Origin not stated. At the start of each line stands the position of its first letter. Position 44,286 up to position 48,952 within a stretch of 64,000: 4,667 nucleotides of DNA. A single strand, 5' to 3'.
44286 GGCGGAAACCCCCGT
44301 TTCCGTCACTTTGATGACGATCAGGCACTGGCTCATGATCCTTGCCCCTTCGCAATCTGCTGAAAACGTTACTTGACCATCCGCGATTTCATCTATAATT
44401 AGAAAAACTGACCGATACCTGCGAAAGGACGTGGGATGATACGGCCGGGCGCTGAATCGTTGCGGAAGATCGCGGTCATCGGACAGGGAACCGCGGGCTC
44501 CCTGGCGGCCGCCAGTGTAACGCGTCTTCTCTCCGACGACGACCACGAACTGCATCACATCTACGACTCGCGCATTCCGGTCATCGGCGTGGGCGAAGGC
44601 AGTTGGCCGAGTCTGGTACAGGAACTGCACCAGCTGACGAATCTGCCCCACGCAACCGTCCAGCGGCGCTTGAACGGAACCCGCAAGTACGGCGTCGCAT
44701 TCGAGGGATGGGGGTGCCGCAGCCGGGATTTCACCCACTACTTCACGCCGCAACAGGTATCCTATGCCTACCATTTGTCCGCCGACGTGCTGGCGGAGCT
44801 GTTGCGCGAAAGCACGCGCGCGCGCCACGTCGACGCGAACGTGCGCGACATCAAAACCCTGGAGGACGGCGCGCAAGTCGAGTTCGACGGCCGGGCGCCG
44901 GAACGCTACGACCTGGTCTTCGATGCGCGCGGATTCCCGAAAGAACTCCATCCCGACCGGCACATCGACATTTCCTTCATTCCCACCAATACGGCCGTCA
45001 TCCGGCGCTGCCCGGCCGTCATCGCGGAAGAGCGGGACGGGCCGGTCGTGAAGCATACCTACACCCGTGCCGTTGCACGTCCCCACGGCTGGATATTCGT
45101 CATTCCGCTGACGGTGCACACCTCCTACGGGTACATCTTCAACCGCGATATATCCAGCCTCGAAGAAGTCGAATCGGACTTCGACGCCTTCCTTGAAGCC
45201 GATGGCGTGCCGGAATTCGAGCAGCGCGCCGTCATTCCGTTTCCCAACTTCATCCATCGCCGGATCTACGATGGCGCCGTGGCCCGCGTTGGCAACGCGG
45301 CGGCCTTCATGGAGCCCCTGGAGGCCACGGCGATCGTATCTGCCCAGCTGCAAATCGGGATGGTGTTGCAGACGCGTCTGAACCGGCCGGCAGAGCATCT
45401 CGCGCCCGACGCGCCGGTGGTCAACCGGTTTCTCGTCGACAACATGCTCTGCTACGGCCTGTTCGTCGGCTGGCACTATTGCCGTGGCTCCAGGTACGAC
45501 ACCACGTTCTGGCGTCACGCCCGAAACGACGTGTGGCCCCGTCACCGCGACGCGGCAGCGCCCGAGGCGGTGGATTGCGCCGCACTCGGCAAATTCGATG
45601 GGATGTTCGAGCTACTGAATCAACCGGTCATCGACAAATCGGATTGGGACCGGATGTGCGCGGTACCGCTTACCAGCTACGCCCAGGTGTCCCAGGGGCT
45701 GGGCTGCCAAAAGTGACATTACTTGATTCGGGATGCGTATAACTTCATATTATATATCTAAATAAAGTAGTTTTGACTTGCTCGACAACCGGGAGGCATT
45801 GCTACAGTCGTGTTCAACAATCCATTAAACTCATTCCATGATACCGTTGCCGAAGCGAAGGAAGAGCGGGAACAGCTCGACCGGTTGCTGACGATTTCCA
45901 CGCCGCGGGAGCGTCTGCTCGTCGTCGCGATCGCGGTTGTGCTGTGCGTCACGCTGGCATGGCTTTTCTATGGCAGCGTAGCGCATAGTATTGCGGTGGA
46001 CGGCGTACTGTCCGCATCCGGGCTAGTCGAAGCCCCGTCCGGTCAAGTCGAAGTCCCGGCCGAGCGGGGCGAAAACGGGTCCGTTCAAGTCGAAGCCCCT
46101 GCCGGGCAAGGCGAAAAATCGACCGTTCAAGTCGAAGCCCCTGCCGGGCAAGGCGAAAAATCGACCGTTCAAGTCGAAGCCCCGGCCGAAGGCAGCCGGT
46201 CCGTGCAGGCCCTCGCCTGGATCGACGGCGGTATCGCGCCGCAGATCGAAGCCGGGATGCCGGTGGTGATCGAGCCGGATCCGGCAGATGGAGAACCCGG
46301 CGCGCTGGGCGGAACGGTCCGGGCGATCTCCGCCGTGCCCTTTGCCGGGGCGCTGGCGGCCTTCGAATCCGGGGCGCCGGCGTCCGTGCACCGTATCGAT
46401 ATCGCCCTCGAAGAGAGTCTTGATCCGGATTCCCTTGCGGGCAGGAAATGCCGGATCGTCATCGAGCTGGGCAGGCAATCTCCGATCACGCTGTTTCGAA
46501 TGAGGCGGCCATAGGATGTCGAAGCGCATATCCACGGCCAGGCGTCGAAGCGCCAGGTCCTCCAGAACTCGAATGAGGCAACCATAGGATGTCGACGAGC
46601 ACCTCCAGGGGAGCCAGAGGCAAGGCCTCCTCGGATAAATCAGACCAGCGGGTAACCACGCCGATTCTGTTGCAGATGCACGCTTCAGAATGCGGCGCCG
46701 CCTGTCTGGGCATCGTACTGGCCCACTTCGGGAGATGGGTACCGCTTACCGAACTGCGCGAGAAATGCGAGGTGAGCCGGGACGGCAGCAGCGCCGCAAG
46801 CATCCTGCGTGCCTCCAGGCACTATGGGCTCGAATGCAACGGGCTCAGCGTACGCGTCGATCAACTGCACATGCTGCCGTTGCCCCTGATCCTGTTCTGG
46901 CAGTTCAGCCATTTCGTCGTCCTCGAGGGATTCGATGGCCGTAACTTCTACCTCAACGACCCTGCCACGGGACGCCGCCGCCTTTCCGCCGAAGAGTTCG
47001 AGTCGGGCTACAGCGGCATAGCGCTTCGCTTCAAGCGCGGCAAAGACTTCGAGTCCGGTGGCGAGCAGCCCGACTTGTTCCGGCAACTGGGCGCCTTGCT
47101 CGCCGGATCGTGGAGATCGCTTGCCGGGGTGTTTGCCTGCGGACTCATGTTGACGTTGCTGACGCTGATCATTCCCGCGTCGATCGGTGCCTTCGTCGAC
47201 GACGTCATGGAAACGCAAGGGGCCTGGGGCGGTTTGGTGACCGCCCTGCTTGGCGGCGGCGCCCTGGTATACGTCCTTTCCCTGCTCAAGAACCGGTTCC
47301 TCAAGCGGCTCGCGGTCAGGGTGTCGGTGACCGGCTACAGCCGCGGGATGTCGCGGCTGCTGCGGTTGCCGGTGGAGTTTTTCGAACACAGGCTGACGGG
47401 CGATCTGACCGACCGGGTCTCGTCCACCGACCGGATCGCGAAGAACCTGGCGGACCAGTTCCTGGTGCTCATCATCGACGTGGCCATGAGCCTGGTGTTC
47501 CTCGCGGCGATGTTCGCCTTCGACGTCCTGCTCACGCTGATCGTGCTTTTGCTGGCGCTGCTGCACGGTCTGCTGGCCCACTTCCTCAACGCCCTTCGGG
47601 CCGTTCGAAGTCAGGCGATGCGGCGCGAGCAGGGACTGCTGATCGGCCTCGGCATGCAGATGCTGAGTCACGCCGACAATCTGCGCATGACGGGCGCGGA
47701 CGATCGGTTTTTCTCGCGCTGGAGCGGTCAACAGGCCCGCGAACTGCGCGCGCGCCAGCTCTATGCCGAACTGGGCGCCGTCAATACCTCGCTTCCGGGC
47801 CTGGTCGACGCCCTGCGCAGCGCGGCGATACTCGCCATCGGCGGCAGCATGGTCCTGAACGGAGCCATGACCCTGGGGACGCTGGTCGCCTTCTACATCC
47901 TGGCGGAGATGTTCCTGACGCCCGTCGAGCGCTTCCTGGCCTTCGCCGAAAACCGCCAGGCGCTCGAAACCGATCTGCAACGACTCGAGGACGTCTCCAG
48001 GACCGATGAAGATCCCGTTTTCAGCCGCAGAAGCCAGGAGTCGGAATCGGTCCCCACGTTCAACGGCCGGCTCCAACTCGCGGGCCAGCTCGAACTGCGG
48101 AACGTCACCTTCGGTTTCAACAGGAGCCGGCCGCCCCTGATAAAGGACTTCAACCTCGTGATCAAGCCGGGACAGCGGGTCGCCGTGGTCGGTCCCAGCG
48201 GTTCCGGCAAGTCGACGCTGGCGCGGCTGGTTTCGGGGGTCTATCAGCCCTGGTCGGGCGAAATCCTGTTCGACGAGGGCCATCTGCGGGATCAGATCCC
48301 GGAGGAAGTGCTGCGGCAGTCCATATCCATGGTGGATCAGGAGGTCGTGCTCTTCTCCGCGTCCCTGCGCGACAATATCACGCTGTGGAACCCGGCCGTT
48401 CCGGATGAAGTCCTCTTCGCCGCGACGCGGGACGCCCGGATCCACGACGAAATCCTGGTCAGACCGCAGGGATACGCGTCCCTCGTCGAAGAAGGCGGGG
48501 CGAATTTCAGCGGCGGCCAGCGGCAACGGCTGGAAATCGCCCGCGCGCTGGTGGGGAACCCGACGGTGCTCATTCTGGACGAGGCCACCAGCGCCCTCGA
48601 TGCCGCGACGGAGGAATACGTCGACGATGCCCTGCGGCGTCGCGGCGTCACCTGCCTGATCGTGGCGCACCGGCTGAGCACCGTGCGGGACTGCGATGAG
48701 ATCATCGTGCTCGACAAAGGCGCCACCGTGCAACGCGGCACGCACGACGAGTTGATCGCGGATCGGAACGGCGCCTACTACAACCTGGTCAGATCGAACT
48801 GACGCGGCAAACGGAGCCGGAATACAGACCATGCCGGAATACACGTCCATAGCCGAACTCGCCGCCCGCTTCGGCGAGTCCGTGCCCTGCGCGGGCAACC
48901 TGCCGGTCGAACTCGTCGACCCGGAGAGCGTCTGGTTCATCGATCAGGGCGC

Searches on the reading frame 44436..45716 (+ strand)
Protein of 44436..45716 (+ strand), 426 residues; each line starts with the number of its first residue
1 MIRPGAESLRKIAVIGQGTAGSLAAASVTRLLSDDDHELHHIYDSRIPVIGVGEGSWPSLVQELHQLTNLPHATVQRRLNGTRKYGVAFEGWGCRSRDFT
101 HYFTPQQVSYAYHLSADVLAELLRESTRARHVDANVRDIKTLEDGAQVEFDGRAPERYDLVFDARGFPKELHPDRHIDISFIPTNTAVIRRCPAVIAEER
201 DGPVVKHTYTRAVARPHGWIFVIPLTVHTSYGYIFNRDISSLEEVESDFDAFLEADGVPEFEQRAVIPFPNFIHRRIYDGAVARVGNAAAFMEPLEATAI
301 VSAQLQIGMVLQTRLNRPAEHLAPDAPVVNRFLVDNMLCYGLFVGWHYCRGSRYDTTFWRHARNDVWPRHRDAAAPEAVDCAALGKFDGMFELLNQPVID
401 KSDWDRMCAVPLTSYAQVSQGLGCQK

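Call 5: search_protein_families(library=ncbifam, proteins=[window:44436-45716:+], max_evalue=0.01)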
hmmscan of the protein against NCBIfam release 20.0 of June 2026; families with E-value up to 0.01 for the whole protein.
window:44436-45716:+ (426 aa): 3 families
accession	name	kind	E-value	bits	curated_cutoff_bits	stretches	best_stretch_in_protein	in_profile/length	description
NF049967.1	QhpG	equivalog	2.8e-05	23.2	240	1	92-376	69-349/423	flavin-dependent monooxygenase QhpG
TIGR02032.1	GG-red-SF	subfamily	0.00012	21.9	158.8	1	120-300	98-283/297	geranylgeranyl reductase family protein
NF033113.0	halo_ClmS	equivalog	0.0051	15.4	900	1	10-226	3-221/570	chloramphenicol-biosynthetic FADH2-dependent halogenase CmlS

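Call 6: search_protein_families(library=pfam, proteins=[window:44436-45716:+], max_evalue=0.01)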
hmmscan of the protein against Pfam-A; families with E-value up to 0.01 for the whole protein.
window:44436-45716:+ (426 aa): 2 families
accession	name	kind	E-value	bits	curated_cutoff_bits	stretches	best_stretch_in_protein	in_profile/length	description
PF04820.20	Trp_halogenase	-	4.8e-46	158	21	2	106-365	147-403/458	Tryptophan halogenase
PF13454.12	NAD_binding_9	-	0.0028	18.1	21.8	1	13-166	1-153/155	FAD-NAD(P)-binding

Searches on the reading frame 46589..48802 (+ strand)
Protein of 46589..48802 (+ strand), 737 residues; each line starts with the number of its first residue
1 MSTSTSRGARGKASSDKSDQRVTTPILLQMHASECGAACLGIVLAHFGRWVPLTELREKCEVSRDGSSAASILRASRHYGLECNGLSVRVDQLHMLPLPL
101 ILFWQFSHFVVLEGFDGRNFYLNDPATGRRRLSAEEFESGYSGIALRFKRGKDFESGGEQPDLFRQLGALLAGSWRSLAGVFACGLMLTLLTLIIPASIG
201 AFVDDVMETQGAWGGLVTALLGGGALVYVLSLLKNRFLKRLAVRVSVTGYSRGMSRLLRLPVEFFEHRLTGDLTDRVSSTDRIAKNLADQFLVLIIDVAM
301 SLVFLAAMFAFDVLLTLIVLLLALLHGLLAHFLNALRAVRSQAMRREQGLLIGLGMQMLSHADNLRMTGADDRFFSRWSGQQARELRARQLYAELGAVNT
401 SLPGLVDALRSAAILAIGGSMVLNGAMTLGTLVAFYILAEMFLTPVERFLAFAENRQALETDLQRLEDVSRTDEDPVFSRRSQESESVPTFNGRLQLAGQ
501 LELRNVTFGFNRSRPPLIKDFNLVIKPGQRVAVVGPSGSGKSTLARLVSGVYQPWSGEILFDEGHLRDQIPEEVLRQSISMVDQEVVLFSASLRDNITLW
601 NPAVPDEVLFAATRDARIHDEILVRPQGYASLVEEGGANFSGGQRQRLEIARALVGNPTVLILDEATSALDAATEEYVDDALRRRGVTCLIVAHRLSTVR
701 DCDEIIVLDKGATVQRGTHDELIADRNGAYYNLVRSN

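Call 5: search_protein_families(library=ncbifam, proteins=[window:46589-48802:+], max_evalue=0.01)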
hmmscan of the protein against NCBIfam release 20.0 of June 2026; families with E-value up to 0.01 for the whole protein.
window:46589-48802:+ (737 aa): 190 families (the best 25 are shown)
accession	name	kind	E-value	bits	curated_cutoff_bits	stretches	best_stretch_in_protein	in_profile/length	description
TIGR03796.1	NHLM_micro_ABC1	equivalog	8.1e-258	857.3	853.3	1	24-735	2-710/710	NHLP family bacteriocin export ABC transporter peptidase/permease/ATPase subunit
TIGR01846.1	type_I_sec_HlyB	subfamily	1.4e-118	397.1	725.55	1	39-734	4-689/694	type I secretion system permease/ATPase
TIGR03797.1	NHLM_micro_ABC2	equivalog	1.8e-108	363.9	709.4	1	119-735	83-683/686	NHLP bacteriocin export ABC transporter permease/ATPase subunit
TIGR03375.1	type_I_sec_LssB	subfamily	8.6e-99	331.7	693.1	1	38-725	5-691/696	type I secretion system permease/ATPase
TIGR00958.1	3a01208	subfamily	1e-87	295.1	874.6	1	158-734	144-711/711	antigen peptide transporter 2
TIGR01193.1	bacteriocin_ABC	subfamily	1.8e-86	291.2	523.85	1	29-734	1-706/708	peptide cleavage/export ABC transporter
TIGR02203.1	MsbA_lipidA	equivalog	1.4e-84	284.6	602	1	234-734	75-566/572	lipid A export permease/ATP-binding protein MsbA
TIGR02204.1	MsbA_rel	hypoth_equivalog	6.6e-77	259.5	780.4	1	186-735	28-573/576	ABC transporter, permease/ATP-binding protein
NF010178.0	PRK13657.1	equivalog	2.1e-76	257.7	733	1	171-736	14-569/588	glucan ABC transporter ATP-binding protein/ permease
NF052233.1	CphA_assoc_ABC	equivalog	6.6e-71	239.7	880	1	216-735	232-741/766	cyanophycin metabolism-associated ABC transporter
NF045513.1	HepA_fam_ABC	equivalog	1.3e-69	235.2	725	1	251-730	132-602/610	heterocyst formation ABC transporter subunit HepA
TIGR01842.1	type_I_sec_PrtD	subfamily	2.6e-67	227.6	510.15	1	176-724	6-542/544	type I secretion system permease/ATPase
TIGR01192.1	chvA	subfamily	3.8e-67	227.2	585.4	1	178-736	21-569/585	glucan export ABC transporter ATP-binding protein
NF008055.0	PRK10789.1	equivalog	9.2e-66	222.5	845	1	163-734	3-568/590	SmdA family multidrug ABC transporter permease/ATP-binding protein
NF008381.0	PRK11176.1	equivalog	4.7e-63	213.5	867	1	252-735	103-577/582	lipid A ABC transporter ATP-binding protein/permease MsbA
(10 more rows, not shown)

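Call 6: search_protein_families(library=pfam, proteins=[window:46589-48802:+], max_evalue=0.01)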
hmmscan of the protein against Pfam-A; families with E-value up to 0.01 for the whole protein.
window:46589-48802:+ (737 aa): 9 families
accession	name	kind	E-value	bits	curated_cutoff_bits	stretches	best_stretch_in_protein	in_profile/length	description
PF03412.21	Peptidase_C39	-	3.1e-34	118.1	22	1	25-151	3-131/133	Peptidase C39 family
PF00005.33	ABC_tran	-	9e-31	107.7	25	1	519-668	2-137/137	ABC transporter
PF00664.28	ABC_membrane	-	7.2e-23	82.1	28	1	181-446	4-274/274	ABC transporter transmembrane region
PF13191.12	AAA_16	-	8.4e-05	23.6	32.6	1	530-684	26-158/167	AAA ATPase domain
PF13529.12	Peptidase_C39_2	-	0.00022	22.3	24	0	32-126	13-143/143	Peptidase_C39 like family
PF02463.25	SMC_N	-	0.00047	20.1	40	0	639-708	136-211/220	RecF/RecN/SMC N terminal domain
PF06414.18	Zeta_toxin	-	0.0028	17.5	22.3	1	533-572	21-60/199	Zeta toxin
PF13401.12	AAA_22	-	0.0057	17.4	27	0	531-567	8-33/130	AAA domain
PF13481.12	AAA_25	-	0.0071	16.4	27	0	502-545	6-50/195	AAA domain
